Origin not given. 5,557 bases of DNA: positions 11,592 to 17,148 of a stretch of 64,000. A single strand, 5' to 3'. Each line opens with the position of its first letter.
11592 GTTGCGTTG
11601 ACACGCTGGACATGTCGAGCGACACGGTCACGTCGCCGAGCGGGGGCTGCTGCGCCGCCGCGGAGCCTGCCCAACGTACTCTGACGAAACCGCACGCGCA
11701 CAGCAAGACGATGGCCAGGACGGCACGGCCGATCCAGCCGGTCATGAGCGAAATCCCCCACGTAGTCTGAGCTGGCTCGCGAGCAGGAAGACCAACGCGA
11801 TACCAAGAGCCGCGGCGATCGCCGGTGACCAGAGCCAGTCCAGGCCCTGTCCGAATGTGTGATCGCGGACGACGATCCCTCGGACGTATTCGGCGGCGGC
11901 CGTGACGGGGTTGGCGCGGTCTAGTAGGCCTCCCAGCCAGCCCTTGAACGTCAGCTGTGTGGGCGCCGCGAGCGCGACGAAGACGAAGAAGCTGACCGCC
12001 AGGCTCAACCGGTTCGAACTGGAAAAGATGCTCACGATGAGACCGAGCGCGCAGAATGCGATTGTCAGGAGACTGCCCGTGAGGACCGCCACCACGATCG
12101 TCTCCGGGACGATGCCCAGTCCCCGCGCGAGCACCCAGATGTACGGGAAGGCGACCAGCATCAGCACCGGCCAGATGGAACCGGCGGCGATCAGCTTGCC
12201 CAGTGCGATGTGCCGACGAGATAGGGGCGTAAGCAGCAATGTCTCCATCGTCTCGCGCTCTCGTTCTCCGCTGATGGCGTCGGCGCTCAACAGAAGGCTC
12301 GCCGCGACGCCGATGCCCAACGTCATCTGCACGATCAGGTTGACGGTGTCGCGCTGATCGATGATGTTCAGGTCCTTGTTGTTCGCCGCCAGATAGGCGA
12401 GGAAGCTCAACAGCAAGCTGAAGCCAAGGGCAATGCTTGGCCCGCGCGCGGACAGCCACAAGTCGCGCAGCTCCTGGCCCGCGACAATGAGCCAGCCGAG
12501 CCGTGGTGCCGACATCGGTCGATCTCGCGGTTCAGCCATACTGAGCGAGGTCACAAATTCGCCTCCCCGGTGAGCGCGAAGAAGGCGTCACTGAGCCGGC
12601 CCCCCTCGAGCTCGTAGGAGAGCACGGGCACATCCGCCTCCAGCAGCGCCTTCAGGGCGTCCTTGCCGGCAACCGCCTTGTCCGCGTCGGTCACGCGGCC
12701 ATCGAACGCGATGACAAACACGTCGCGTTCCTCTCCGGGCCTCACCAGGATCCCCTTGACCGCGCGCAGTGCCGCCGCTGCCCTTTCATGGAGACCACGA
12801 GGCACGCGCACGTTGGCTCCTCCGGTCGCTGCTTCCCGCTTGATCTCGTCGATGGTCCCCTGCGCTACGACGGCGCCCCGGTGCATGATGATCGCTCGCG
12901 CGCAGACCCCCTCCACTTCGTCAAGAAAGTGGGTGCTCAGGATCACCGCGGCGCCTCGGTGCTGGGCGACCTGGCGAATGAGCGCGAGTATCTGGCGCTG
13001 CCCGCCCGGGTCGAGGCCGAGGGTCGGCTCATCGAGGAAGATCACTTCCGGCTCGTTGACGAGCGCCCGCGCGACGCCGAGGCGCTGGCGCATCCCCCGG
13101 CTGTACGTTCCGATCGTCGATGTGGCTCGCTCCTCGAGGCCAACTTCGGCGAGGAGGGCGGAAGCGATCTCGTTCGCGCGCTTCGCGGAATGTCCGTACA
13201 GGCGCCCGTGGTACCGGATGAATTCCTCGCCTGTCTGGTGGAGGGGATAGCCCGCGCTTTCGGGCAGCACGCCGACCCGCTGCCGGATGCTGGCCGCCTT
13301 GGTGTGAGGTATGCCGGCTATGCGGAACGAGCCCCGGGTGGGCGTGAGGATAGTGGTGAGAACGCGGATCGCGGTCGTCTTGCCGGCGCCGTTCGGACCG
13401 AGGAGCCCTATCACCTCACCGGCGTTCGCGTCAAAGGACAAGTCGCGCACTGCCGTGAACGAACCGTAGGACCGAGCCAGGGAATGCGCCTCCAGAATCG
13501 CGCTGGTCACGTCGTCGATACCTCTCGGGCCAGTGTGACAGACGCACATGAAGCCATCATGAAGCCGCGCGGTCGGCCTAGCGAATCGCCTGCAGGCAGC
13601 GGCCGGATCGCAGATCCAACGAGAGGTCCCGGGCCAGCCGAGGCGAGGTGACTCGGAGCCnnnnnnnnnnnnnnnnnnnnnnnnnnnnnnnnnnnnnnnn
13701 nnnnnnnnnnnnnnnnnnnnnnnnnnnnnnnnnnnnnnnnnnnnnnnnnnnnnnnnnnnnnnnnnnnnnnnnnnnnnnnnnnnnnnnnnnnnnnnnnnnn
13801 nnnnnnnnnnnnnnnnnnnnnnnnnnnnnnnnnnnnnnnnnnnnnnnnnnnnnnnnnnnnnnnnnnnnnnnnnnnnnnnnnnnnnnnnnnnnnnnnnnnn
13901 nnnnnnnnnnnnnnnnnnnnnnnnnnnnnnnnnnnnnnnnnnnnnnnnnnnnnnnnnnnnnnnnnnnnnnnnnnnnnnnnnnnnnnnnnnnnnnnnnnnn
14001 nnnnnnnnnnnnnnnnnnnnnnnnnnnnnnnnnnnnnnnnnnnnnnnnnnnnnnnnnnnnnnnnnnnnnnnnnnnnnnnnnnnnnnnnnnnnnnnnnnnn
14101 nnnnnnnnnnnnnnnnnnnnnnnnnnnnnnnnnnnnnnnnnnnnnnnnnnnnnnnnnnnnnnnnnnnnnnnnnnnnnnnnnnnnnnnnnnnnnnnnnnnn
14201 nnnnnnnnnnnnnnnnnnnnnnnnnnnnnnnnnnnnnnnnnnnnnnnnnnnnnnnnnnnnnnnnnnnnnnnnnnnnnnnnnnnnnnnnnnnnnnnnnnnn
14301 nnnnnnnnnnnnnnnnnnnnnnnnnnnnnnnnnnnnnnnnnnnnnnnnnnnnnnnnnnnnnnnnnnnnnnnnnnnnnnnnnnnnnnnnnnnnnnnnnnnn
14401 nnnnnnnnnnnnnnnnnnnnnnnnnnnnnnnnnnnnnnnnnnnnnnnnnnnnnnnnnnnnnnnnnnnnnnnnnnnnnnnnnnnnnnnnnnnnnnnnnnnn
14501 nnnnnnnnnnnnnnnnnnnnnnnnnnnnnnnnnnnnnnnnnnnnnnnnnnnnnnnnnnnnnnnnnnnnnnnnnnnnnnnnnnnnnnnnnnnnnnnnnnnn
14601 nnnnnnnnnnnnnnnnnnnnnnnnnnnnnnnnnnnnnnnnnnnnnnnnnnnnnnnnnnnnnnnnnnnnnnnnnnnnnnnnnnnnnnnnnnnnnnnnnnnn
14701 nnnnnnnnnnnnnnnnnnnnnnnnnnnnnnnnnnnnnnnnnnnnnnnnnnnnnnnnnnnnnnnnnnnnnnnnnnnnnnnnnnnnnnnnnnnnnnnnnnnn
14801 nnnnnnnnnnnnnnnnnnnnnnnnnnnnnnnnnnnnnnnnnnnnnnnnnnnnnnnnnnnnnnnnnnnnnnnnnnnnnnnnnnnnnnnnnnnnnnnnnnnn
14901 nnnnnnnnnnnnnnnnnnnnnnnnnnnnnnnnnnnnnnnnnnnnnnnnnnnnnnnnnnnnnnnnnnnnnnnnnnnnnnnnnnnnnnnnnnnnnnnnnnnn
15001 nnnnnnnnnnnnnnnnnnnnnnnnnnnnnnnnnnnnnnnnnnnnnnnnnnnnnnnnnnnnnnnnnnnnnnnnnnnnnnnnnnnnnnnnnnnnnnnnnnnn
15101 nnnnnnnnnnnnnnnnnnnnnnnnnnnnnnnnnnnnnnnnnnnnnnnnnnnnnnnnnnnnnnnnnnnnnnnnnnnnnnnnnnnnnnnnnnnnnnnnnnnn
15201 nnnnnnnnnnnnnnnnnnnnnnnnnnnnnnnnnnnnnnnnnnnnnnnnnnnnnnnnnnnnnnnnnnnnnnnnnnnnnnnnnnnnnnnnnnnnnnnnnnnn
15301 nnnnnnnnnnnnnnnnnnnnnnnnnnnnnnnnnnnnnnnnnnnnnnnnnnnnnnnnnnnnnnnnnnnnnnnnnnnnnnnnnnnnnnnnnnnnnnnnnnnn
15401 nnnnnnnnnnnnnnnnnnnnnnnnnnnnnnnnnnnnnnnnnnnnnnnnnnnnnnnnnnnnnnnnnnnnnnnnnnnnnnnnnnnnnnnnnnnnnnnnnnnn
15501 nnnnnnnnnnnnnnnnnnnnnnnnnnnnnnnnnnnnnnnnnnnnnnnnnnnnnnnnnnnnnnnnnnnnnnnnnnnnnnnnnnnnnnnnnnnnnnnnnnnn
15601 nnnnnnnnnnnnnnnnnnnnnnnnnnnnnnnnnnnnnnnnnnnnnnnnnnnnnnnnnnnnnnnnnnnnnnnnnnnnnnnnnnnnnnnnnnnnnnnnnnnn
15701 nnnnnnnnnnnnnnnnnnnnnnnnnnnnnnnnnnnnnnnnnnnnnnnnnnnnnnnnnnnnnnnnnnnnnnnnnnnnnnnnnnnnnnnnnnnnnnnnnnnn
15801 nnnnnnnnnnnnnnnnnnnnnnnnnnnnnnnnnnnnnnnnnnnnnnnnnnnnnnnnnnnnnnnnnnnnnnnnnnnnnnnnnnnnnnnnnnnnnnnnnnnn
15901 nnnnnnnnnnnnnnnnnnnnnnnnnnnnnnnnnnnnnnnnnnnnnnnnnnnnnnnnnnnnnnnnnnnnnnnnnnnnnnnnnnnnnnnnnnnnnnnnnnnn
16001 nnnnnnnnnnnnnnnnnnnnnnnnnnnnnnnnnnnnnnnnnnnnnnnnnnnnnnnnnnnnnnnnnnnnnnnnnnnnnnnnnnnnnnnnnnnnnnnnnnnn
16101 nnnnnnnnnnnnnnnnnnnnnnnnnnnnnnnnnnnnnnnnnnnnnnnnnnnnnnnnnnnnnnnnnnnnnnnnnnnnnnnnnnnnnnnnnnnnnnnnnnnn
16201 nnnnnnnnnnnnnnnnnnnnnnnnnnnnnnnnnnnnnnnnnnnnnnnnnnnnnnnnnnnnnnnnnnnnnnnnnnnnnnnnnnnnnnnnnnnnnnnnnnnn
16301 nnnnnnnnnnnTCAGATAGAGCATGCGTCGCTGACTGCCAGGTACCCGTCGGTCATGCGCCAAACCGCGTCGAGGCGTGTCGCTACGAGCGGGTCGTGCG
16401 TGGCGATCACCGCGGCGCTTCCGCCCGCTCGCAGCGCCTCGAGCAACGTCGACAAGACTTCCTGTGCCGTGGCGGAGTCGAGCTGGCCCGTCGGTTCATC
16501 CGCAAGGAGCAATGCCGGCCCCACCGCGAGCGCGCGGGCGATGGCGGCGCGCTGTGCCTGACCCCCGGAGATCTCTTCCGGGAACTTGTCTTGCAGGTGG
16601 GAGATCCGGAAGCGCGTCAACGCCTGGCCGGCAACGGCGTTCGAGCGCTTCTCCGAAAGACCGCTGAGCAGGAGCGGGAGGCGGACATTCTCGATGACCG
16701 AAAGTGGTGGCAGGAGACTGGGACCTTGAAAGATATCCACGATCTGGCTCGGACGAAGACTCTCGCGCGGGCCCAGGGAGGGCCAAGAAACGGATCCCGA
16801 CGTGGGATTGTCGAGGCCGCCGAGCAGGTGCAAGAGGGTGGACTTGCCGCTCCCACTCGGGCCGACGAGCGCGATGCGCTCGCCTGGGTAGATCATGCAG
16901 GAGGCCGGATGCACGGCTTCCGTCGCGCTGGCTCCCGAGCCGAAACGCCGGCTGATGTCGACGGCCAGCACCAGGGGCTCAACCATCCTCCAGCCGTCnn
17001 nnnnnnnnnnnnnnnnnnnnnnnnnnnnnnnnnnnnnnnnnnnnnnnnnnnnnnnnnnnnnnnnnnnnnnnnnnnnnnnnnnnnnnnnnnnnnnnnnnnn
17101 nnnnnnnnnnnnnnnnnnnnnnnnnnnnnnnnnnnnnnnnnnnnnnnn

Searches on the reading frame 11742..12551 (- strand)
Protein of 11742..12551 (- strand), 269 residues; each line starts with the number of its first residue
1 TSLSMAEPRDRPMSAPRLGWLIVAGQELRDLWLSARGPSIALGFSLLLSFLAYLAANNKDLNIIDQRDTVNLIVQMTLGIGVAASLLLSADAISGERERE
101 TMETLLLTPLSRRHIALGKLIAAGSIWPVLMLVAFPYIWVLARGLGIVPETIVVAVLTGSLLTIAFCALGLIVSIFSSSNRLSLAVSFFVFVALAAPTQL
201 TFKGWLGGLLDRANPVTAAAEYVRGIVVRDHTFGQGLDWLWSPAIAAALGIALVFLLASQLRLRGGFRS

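Call 45: search_protein_families(library=pfam, proteins=[window:11742-12551:-], max_evalue=0.001)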
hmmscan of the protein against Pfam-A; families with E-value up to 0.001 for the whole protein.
window:11742-12551:- (269 aa): 4 families
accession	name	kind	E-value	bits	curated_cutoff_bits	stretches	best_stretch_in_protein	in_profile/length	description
PF12679.13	ABC2_membrane_2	-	2.1e-19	70.3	27.2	1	48-215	51-216/283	ABC-2 family transporter protein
PF12730.13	ABC2_membrane_4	-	2.3e-08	34.7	27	1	41-192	18-177/179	ABC-2 family transporter protein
PF01061.29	ABC2_membrane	-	4.7e-07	30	26.9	1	62-194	43-173/211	ABC-2 type transporter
PF12698.13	ABC2_membrane_3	-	4.7e-05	23.1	31.6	1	68-256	159-343/347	ABC-2 family transporter protein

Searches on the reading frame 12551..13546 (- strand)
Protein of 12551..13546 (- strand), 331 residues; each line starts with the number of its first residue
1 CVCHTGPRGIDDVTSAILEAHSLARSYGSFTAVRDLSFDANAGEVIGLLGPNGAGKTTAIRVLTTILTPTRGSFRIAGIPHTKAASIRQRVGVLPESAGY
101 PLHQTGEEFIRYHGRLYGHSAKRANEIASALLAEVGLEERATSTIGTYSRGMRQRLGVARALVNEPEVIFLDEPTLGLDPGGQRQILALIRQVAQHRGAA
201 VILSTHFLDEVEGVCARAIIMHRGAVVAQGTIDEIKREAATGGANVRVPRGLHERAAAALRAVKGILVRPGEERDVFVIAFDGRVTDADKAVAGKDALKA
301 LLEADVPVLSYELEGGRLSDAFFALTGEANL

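Call 45: search_protein_families(library=pfam, proteins=[window:12551-13546:-], max_evalue=0.001)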
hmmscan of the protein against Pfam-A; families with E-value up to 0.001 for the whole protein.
window:12551-13546:- (331 aa): 5 families
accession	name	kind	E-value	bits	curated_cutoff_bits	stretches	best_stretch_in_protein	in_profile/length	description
PF00005.33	ABC_tran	-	7.4e-30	104.8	25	1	34-175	2-136/137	ABC transporter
PF13304.12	AAA_21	-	1.1e-12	49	27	1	144-206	234-298/304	AAA domain, putative AbiEii toxin, Type IV TA system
PF13604.12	AAA_30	-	0.00042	20.6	27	0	44-176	19-99/191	AAA domain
PF13476.12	AAA_23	-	0.00047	21.3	27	1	27-69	7-45/201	AAA domain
PF13555.12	AAA_29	-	0.00062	19.9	27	0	28-71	10-50/61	P-loop containing region of AAA domain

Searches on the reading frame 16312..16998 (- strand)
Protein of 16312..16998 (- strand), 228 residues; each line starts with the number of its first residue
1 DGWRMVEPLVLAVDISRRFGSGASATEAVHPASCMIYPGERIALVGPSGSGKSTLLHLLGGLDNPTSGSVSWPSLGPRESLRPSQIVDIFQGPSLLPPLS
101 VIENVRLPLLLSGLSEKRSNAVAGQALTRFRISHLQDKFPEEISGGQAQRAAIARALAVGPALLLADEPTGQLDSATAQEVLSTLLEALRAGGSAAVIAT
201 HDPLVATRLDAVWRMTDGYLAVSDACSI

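Call 97: search_protein_families(library=pfam, proteins=[window:16312-16998:-], max_evalue=0.001)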
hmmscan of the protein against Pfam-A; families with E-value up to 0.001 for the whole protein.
window:16312-16998:- (228 aa): 3 families
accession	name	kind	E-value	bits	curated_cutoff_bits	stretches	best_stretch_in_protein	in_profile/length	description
PF00005.33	ABC_tran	-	1.4e-29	103.9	25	1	30-170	2-136/137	ABC transporter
PF13304.12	AAA_21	-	8.3e-07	29.8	27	0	43-62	3-22/304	AAA domain, putative AbiEii toxin, Type IV TA system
PF13555.12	AAA_29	-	0.00064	19.9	27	0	39-56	22-39/61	P-loop containing region of AAA domain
